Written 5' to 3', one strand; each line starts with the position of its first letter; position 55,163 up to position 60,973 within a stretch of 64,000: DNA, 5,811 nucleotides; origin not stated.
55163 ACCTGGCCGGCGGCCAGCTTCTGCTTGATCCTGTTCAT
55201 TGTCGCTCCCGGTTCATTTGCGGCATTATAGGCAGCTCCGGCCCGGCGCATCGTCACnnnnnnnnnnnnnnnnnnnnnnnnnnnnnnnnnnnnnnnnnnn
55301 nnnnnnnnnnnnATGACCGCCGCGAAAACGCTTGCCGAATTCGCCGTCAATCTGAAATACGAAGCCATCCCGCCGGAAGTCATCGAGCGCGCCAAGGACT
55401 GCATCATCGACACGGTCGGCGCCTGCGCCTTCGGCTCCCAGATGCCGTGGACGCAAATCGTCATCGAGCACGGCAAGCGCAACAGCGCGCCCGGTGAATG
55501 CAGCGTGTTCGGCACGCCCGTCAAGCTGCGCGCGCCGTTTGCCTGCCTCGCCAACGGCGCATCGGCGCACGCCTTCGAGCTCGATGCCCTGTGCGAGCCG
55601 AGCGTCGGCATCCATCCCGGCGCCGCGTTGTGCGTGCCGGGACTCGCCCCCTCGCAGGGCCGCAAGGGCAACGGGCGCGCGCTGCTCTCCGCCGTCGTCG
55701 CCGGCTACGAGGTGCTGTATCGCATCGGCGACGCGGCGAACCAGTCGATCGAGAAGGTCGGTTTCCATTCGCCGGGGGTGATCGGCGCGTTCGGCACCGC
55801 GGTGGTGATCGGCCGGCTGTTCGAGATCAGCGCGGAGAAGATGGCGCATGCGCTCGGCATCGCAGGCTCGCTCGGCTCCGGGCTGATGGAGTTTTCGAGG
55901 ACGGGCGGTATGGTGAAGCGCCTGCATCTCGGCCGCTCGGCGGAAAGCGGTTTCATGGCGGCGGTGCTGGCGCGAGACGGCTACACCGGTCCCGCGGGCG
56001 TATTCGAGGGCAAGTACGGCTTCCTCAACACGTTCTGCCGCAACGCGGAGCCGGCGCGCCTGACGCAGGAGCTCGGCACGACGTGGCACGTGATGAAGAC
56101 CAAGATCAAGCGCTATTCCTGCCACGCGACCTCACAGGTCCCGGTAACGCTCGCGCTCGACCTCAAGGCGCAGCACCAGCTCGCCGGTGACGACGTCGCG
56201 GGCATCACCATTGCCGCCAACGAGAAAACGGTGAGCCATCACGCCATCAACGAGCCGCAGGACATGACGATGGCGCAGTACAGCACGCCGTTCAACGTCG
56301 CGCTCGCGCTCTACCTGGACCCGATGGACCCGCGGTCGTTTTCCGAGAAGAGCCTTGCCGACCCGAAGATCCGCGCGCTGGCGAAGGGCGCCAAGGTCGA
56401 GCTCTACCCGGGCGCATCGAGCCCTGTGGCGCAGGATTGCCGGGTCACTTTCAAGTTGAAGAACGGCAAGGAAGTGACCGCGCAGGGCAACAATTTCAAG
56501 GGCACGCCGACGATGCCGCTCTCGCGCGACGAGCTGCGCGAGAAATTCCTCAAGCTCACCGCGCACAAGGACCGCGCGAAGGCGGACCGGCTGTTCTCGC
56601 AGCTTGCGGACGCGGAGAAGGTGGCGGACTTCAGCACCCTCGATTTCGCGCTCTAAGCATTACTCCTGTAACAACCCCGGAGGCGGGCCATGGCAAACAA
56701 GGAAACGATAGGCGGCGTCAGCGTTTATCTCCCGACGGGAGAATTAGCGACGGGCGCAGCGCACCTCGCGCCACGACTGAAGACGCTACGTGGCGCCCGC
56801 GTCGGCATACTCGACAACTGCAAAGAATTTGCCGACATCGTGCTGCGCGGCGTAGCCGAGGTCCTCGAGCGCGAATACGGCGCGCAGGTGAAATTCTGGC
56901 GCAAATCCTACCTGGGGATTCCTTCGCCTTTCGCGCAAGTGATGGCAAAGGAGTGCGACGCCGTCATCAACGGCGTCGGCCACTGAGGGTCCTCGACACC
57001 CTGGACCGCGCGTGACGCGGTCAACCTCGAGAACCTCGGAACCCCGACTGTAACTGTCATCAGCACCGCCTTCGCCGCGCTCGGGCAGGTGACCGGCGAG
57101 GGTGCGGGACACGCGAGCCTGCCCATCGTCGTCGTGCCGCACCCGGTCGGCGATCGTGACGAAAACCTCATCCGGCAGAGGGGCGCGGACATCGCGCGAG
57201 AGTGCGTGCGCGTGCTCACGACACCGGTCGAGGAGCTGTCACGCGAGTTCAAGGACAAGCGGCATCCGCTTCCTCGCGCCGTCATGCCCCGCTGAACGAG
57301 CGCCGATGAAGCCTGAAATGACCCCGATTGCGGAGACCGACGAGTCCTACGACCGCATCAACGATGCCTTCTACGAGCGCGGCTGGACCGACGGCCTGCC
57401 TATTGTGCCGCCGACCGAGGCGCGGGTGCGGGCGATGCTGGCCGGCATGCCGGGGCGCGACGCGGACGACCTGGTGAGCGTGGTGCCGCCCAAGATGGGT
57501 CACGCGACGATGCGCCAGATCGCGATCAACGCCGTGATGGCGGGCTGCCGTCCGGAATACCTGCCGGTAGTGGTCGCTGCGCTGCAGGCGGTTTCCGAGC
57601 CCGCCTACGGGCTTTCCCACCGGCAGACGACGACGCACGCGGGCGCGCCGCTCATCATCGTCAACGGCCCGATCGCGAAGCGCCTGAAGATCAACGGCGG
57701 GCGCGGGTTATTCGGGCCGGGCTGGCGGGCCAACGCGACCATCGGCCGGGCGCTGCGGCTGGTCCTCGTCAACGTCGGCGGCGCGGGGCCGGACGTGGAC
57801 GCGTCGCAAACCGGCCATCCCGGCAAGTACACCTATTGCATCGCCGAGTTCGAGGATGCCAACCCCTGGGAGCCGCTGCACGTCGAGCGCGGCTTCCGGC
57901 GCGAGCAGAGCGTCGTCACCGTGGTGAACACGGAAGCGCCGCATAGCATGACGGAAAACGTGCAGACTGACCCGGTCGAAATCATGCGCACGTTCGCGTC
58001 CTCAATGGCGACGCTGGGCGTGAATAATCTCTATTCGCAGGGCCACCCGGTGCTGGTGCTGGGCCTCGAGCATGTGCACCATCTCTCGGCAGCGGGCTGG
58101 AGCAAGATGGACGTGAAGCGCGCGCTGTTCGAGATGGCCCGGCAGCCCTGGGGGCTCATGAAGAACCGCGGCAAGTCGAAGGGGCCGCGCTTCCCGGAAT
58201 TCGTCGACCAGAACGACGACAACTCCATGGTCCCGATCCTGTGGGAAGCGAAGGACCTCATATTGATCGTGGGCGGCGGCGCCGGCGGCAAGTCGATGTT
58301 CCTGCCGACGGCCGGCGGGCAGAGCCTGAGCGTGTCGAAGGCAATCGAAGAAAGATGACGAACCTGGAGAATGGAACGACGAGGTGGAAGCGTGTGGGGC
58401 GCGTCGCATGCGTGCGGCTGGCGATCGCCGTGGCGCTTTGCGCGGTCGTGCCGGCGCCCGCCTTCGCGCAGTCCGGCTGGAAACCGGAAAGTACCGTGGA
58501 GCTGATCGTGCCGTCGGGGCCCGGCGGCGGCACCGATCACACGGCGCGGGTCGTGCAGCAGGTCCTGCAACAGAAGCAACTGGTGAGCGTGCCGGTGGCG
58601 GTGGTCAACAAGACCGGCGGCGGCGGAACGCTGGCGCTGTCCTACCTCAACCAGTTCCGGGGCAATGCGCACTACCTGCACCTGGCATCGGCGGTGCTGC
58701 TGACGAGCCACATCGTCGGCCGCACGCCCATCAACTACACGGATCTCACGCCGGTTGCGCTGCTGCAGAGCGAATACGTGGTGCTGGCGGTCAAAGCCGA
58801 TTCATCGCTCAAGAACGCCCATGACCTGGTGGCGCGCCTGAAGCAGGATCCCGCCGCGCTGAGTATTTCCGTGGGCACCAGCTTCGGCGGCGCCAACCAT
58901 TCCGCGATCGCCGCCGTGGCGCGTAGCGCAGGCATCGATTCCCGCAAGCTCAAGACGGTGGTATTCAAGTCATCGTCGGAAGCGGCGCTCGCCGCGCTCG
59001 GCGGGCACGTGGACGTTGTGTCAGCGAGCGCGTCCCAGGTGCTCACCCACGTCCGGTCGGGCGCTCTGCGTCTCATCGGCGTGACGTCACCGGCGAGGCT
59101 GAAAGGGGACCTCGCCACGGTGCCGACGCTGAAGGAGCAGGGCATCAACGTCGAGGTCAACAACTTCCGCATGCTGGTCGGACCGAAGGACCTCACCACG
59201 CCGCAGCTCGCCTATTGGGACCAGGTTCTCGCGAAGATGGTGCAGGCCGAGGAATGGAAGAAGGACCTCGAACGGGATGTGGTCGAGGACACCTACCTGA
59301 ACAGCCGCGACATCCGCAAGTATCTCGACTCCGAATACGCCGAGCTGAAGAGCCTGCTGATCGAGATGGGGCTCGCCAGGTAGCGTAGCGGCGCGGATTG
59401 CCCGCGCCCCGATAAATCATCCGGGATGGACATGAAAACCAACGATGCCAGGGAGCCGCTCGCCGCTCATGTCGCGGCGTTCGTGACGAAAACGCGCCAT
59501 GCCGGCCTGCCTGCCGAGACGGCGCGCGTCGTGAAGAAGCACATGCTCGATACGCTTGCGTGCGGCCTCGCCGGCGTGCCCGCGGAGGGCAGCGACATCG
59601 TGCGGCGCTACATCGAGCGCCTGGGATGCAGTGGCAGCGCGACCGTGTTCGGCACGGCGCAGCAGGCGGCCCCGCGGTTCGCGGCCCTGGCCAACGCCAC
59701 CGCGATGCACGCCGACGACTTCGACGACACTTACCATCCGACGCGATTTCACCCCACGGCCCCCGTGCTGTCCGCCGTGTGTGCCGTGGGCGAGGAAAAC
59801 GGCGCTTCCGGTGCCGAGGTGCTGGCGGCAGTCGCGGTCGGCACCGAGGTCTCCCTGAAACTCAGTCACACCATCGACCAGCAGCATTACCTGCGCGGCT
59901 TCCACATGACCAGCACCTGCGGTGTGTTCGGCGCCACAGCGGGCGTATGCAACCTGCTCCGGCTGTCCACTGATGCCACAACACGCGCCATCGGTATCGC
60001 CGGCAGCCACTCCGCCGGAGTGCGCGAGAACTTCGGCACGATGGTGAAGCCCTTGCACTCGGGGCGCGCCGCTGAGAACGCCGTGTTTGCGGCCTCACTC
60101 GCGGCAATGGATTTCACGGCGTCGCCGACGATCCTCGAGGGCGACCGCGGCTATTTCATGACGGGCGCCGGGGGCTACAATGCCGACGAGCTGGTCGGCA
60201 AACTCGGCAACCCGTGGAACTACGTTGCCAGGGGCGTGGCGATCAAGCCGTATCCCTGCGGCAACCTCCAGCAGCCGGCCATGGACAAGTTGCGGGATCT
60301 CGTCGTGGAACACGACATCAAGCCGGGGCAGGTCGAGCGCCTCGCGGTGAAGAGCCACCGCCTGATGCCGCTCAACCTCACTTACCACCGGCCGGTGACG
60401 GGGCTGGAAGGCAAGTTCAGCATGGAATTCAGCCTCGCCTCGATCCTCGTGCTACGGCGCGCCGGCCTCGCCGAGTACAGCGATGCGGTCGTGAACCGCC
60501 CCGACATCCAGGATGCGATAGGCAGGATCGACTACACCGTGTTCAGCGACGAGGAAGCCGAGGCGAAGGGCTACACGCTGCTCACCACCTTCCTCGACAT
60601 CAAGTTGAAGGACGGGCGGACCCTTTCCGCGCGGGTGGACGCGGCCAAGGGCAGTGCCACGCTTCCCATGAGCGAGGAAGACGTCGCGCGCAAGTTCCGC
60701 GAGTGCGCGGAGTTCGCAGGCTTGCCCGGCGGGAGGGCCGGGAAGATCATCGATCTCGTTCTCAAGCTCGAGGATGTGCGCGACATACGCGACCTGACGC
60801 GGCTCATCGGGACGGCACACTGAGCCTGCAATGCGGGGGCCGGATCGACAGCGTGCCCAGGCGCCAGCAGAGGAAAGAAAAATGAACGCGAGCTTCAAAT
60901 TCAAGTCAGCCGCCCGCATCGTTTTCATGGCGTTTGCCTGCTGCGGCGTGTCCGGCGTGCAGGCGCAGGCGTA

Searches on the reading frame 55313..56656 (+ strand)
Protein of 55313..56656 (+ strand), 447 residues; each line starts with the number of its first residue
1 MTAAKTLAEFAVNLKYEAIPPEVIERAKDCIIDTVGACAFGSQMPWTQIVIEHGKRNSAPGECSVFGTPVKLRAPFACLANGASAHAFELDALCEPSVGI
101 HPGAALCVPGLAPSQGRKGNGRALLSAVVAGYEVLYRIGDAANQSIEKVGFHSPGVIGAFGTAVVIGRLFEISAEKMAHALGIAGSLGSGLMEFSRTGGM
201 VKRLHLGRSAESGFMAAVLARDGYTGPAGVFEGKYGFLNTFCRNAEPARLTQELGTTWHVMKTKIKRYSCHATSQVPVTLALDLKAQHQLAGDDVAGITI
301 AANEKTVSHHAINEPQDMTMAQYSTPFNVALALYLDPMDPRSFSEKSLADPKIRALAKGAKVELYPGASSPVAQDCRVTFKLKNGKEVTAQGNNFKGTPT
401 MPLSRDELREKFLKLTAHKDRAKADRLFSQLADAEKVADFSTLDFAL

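Call 63: search_protein_families(library=pfam, proteins=[window:55313-56656:+], max_evalue=0.00001)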
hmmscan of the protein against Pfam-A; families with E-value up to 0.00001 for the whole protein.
window:55313-56656:+ (447 aa): 2 families
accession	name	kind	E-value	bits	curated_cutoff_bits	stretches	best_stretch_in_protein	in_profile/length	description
PF03972.19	MmgE_PrpD_N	-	3.1e-62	210.4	32.1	1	6-247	2-241/244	MmgE/PrpD N-terminal domain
PF19305.4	MmgE_PrpD_C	-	4e-21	76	32.1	1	268-419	1-155/173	MmgE/PrpD C-terminal domain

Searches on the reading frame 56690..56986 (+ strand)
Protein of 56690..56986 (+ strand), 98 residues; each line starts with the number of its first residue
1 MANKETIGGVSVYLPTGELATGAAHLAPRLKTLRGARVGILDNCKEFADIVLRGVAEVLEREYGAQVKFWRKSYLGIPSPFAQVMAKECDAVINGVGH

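Call 63: search_protein_families(library=pfam, proteins=[window:56690-56986:+], max_evalue=0.00001)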
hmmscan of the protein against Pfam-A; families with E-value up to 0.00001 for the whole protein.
window:56690-56986:+ (98 aa): 1 family
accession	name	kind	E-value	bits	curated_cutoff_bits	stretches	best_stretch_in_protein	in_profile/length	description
PF24696.1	UGSC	-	2.9e-14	54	25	1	12-98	2-92/172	UGSC family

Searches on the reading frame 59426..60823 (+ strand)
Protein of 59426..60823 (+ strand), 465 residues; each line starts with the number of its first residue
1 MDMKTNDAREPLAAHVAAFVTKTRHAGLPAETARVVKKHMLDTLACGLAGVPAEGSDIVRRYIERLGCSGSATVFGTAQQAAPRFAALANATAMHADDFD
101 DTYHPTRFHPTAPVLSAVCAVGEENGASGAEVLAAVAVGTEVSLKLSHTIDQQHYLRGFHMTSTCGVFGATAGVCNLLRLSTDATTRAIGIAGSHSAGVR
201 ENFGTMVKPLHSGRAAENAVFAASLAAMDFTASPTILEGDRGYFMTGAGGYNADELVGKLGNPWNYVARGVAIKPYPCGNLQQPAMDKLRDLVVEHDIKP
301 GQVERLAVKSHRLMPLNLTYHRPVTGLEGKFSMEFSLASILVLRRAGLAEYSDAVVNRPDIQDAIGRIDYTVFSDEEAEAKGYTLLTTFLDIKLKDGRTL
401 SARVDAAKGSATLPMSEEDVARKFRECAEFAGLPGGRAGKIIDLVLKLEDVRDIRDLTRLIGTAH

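Call 63: search_protein_families(library=pfam, proteins=[window:59426-60823:+], max_evalue=0.00001)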
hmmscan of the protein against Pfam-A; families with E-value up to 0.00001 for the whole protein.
window:59426-60823:+ (465 aa): 2 families
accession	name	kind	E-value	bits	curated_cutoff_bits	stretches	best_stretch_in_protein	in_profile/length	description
PF03972.19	MmgE_PrpD_N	-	5.5e-62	209.6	32.1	1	15-248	2-236/244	MmgE/PrpD N-terminal domain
PF19305.4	MmgE_PrpD_C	-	7.3e-24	84.9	32.1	1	276-430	1-154/173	MmgE/PrpD C-terminal domain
